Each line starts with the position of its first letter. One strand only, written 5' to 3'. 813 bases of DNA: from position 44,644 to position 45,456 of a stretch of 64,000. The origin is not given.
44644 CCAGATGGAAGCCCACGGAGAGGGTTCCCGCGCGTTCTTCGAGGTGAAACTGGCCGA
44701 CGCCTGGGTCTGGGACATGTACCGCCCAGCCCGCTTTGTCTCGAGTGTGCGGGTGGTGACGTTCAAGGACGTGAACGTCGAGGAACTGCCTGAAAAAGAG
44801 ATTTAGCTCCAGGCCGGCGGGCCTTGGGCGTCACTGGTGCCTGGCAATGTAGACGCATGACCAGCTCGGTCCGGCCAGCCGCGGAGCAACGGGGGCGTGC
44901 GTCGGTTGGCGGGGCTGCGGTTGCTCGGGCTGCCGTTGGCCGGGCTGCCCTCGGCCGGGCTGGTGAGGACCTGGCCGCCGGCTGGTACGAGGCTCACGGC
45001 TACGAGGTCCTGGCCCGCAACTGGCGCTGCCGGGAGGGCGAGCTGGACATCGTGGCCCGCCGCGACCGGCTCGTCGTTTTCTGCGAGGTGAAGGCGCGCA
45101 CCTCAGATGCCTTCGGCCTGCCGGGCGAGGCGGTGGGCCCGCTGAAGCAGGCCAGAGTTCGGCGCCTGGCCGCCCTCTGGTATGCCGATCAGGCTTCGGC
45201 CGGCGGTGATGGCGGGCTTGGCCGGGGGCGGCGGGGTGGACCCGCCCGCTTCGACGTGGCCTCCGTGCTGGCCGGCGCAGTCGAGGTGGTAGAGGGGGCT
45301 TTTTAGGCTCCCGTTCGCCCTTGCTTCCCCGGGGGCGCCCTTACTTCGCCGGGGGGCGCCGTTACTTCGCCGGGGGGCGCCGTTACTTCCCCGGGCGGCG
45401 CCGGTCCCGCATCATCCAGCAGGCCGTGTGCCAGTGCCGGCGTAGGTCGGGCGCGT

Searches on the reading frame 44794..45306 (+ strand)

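Call 39: search_protein_families(library=pfam, proteins=[window:44794-45306:+], max_evalue=0.01)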
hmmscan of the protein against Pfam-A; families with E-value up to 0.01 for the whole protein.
window:44794-45306:+ (170 aa): 1 family
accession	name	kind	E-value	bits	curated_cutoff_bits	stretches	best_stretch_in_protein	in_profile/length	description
PF02021.23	UPF0102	-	7.2e-27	94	23.6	1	57-158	1-80/80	Uncharacterised protein family UPF0102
